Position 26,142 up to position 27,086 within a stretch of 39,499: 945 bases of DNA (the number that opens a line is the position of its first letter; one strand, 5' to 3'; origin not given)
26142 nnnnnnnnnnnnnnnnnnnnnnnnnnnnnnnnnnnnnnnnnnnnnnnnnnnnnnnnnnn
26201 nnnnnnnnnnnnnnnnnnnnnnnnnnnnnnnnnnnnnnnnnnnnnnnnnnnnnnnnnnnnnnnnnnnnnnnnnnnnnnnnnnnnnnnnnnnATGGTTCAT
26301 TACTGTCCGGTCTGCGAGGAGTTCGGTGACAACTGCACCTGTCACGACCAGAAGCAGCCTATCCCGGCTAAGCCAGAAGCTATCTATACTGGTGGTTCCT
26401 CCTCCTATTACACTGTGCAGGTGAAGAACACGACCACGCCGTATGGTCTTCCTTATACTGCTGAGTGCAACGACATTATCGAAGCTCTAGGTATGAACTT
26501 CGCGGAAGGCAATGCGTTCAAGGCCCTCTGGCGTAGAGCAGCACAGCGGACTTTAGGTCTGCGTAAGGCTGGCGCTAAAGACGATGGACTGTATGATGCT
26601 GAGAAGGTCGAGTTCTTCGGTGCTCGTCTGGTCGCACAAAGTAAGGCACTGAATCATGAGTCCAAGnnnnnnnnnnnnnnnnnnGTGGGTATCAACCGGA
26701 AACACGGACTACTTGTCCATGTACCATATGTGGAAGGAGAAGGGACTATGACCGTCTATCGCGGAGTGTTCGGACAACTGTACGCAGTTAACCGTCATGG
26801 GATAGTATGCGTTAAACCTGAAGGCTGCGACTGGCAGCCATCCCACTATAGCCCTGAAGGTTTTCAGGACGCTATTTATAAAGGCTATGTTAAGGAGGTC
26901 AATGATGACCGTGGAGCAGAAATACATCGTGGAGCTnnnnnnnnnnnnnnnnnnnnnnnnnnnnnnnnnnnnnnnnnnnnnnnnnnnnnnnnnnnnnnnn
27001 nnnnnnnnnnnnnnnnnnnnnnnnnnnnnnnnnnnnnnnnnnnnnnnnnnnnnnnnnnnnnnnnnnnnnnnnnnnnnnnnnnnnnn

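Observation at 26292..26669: Cys/His-cluster protein at the gene 1.7 position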

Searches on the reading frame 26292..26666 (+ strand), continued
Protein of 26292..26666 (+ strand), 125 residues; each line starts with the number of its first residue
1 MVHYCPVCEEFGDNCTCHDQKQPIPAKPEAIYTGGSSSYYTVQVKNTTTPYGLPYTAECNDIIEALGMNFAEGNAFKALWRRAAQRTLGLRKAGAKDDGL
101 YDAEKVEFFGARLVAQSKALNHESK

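Call 60: get_annotated_region(hit=H40, flank=1500)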
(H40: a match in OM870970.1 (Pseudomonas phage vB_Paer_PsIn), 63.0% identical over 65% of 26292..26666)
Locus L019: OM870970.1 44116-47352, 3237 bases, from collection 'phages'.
description: Pseudomonas phage vB_Paer_PsIn, complete genome.
organism: Pseudomonas phage vB_Paer_PsIn (NCBI taxid 2924907)
taxonomy: Viruses; Duplodnaviria; Heunggongvirae; Uroviricota; Caudoviricetes; Pakpunavirus
host: Pseudomonas aeruginosa; source: sewage water; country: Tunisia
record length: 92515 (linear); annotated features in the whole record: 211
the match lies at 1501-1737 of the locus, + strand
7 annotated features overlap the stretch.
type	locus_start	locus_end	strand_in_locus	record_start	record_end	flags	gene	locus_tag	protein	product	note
CDS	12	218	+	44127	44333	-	-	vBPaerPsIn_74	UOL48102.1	hypothetical protein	-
CDS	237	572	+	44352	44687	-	-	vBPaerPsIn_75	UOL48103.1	hypothetical protein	-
CDS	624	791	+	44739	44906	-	-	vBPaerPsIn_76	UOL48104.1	hypothetical protein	-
CDS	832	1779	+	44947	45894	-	-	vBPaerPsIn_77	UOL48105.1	3'-phosphatase, 5'-polynucleotide kinase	-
CDS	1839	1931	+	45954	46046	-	-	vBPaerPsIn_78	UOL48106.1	polynucleotide kinase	-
CDS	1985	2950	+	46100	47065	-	-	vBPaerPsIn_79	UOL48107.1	putative thymidylate synthase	-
CDS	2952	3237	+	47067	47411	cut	-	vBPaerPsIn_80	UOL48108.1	hypothetical protein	-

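Call 61: search_protein_families(library=pfam, proteins=[L014:3387-3797:+, L015:1522-1989:+, L016:1441-1806:+, L017:1025-1312:+, L018:1486-1758:+, L019:832-1776:+], max_evalue=10)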
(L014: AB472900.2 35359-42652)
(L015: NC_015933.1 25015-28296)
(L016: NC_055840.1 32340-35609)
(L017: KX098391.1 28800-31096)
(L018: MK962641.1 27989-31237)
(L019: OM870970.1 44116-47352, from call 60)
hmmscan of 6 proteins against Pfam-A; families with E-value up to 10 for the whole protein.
L014:3387-3797:+ (137 aa): 0 families

L015:1522-1989:+ (156 aa): 0 families

L016:1441-1806:+ (122 aa): 0 families

L017:1025-1312:+ (96 aa): 1 family
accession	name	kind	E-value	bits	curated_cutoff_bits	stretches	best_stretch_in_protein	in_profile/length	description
PF25325.1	EF-hand_EFHB_C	-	0.026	14.8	27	1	36-84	26-72/75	EFHB C-terminal EF-hand domain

L018:1486-1758:+ (91 aa): 0 families

L019:832-1776:+ (315 aa): 1 family
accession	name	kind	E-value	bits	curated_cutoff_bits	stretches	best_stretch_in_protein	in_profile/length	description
PF01814.28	Hemerythrin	-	0.12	13.3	25.3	1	152-221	8-76/127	Hemerythrin HHE cation binding domain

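Call 77: list_cluster_members(proteins=[P0001, P0043, P0054])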
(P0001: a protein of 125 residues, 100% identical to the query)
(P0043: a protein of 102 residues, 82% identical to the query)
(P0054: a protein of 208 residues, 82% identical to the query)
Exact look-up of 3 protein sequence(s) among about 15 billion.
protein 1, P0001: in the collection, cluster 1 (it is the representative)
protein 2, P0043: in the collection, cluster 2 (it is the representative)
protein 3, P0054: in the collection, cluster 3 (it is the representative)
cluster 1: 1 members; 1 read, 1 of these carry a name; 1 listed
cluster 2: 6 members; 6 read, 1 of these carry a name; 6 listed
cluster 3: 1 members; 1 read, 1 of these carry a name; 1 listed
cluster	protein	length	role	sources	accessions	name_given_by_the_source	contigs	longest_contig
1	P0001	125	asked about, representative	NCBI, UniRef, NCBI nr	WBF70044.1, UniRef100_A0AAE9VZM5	host RNA polymerase inhibitor [Shigella phage SFP20] | Host RNA polymerase inhibitor n=1 Tax=Shigella phage SFP20 TaxID=3017289 ...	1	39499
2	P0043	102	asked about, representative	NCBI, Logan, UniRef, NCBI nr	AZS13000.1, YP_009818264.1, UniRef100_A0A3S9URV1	hypothetical protein Ro45lw_12 [Escherichia phage Ro45lw] | 3'-phosphatase, 5'-polynucleotide kinase n=1 Tax=Escherichia phage Ro45lw TaxID=2498616 ... | hypothetical protein HOU92_gp12 [Escherichia phage Ro45lw]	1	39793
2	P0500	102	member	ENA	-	-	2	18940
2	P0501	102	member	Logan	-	-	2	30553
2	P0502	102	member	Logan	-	-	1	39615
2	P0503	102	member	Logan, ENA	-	-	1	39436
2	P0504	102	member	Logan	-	-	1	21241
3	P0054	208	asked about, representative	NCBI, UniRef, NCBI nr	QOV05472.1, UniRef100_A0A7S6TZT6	nucleotide kinase [Klebsiella phage P560] | Nucleotide kinase n=1 Tax=Klebsiella phage P560 TaxID=2777230 RepID=A0A7S6TZT6_BPK56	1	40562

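Call 86: predict_structure(alignment_id=A3)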
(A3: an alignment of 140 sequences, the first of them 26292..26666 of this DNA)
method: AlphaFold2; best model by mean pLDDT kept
length: 125 residues; sequences in the alignment: 140
mean_pLDDT: 86.6   pTM: 0.66
mean pLDDT of the five models: 86.6, 86.1, 85.3, 83.9, 83.7
residues with pLDDT >= 90: 73; 70-90: 32; 50-70: 20; < 50: 0
segments of 3 or more residues with pLDDT < 50: none
pLDDT, mean of each block of 10 residues (from residue 1): 74 72 68 66 96 96 98 97 92 84 97 98 89
secondary structure, 60 per line:
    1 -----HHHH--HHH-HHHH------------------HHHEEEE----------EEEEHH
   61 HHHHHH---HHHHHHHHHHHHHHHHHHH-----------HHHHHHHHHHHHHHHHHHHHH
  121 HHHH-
elements in order: H6-9 H16-19 E41-44 E55-58 H59-66 H70-88 H100-124

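Call 88: fold_search(model_id=the predicted structure, library=viral)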
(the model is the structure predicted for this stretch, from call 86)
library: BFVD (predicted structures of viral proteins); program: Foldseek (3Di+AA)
matches with E <= 10: 288; with E <= 0.001: 18
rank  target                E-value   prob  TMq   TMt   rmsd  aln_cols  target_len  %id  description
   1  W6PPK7                2.1e-14  1.00  0.73  0.55   2.2       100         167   87  Hypothetical phage protein [Citrobacter phage CR8]
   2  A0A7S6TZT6            1.4e-13  1.00  0.71  0.43   8.9       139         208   58  Nucleotide kinase [Klebsiella phage P560]
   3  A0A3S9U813            2.5e-13  1.00  0.71  0.56   5.0       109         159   72  Putative 3'-phosphatase, 5'-polynucleotide kinase [Klebsiella phage Henu1]
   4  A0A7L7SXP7            3.9e-13  1.00  0.69  0.50   2.1        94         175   79  (no name in the UniProt tables at hand)
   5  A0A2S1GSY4            1.4e-11  1.00  0.68  0.34   2.1        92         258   73  Uncharacterized protein [Pectobacterium phage Jarilo]
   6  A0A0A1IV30            2.4e-09  1.00  0.68  0.62   4.3       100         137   54  Putative 3'-phosphatase, 5'-polynucleotide kinase [Pseudomonas phage vB_PaeM_PAO1_Ab17]
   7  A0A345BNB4            3.1e-09  1.00  0.69  0.50   2.1        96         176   54  (no name in the UniProt tables at hand)
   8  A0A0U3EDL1            5.8e-09  1.00  0.62  0.34   4.3        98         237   54  (no name in the UniProt tables at hand)
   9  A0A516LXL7            1.8e-08  1.00  0.58  0.43   5.0       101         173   46  (no name in the UniProt tables at hand)
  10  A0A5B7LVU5            2.0e-08  1.00  0.64  0.28   2.4        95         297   56  3'-phosphatase, 5'-polynucleotide kinase [Pseudomonas phage ITTPL]
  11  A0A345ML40            6.2e-08  1.00  0.60  0.63   4.9        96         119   44  (no name in the UniProt tables at hand)
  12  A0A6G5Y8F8            8.0e-08  1.00  0.63  0.37   1.7        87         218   46  (no name in the UniProt tables at hand)
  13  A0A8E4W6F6            8.0e-08  1.00  0.64  0.42   6.6       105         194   45  Uncharacterized protein [Alteromonas phage vB_AmeP_R8W]
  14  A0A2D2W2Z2            1.6e-07  1.00  0.65  0.52   1.8        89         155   46  3'-phosphatase, 5'-polynucleotide kinase [Escherichia phage St11Ph5]
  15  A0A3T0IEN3            2.8e-07  1.00  0.60  0.41   2.0        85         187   48  (no name in the UniProt tables at hand)
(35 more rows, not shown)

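Call 94: search_protein_families(library=ncbifam, proteins=[window:26292-26666:+, L019:832-1776:+, L015:1522-1989:+], max_evalue=1)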
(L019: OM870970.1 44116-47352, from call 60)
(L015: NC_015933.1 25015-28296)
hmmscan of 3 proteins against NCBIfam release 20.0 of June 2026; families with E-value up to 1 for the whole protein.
window:26292-26666:+ (125 aa): 0 families

L019:832-1776:+ (315 aa): 1 family
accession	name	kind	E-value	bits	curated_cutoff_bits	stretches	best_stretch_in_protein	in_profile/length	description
NF045958.1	MAG1050_fam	equivalog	0.04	12.9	150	1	129-204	29-103/328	MAG1050 family protein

L015:1522-1989:+ (156 aa): 0 families

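Call 103: find_encoding_contigs(protein=P0096, flank=6000, max_places=3)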
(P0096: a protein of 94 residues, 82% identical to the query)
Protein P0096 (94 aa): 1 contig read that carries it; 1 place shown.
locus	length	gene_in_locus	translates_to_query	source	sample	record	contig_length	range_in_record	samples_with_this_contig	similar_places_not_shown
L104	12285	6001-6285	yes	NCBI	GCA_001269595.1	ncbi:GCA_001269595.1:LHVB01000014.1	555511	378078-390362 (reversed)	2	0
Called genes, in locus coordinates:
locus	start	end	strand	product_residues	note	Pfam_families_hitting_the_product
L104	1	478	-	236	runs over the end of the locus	PF00300:His_Phos_1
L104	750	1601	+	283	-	-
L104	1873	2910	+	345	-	PF14700:RPOL_N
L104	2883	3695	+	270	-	PF00940:RNA_pol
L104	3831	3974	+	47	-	-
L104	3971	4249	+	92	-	-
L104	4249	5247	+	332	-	PF01068:DNA_ligase_A_M, PF17879:DNA_ligase_C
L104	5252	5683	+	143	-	-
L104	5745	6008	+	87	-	-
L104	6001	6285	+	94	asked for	-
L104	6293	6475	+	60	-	PF16857:RNA_pol_inhib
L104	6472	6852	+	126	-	-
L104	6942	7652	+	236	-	PF21265:SBB_T7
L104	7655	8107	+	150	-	PF05367:Phage_endo_I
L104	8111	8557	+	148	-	PF01510:Amidase_2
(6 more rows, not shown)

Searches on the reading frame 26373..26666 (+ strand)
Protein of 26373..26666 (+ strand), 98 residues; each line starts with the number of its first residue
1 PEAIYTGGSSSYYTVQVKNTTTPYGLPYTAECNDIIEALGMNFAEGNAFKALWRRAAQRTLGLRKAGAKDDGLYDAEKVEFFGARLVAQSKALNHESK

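Call 36: search_protein_representatives(protein=window:26373-26666:+)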
Query: 98 residues. Proteins with E-value up to 0.001 (for the whole library): 1076; up to 1e-10: 802; up to 1e-30: 37. The best 150 are listed.
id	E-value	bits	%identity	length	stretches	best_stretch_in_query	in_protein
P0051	8.3e-44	163.6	82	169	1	4-94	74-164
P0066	1.3e-42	159.8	84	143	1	3-93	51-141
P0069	1.3e-42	159.8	83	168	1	4-96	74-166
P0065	1.6e-42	159.5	83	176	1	2-94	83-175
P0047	5.2e-42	157.9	80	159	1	3-97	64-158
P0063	6.4e-42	157.6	82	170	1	4-93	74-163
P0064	2.0e-41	156.0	84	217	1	4-92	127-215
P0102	1.4e-40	153.3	80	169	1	4-97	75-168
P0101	1.9e-40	152.8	81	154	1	2-92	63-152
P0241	5.9e-40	151.3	79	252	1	3-98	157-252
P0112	1.4e-39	150.0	83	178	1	5-94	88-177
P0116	2.1e-39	149.5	82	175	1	3-92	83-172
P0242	1.3e-38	146.9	80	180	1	4-93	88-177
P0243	1.8e-36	140.1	79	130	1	5-92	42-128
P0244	3.6e-36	139.2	74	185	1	5-95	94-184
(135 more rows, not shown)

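Call 41: search_protein_families(library=phrogs, proteins=[window:26373-26666:+], max_evalue=10)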
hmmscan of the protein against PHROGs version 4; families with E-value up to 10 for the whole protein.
window:26373-26666:+ (98 aa): 12 families
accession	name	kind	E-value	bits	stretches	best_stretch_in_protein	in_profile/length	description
phrog_35442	-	unknown function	7.8e-52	176.8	1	2-93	99-190/192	-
phrog_4521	-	unknown function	9.8e-39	134.9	1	3-95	330-419/423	-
phrog_7063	-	other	1.8e-27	97.5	1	2-83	225-304/316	3'-phosphatase, 5'-polynucleotide kinase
phrog_9919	-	unknown function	4.3e-24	86.7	1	5-93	4-89/157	-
phrog_37456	-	unknown function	2.1e-18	68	1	6-89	6-86/202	-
phrog_27924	-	unknown function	5.3e-17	63.3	1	5-91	87-170/174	-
phrog_4317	-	unknown function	1e-08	35.9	1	10-93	303-393/455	-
phrog_11324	-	other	0.02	16.4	1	11-60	15-52/139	nucleotide kinase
phrog_4824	-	unknown function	0.06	14.4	1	18-56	5-41/128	-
phrog_2781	-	unknown function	0.16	13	1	30-54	197-219/253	-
phrog_13649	-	unknown function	0.18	12.9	1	26-86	15-62/127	-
phrog_236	-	other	0.32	11.5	1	30-54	252-281/431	nucleotide kinase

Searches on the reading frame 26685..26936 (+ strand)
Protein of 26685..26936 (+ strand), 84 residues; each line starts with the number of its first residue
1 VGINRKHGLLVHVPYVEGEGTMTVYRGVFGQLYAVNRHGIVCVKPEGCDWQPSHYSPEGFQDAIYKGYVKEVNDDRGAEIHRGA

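Call 3: search_protein_families(library=pfam, proteins=[window:26685-26936:+], max_evalue=1)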
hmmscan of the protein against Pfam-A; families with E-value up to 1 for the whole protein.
window:26685-26936:+ (84 aa): 0 families

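Call 4: search_protein_families(library=phrogs, proteins=[window:26685-26936:+], max_evalue=0.01)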
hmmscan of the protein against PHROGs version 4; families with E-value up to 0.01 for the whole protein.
window:26685-26936:+ (84 aa): 1 family
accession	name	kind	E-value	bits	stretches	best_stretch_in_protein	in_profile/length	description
phrog_15259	-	unknown function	2.3e-16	60.6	1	22-73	3-57/57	-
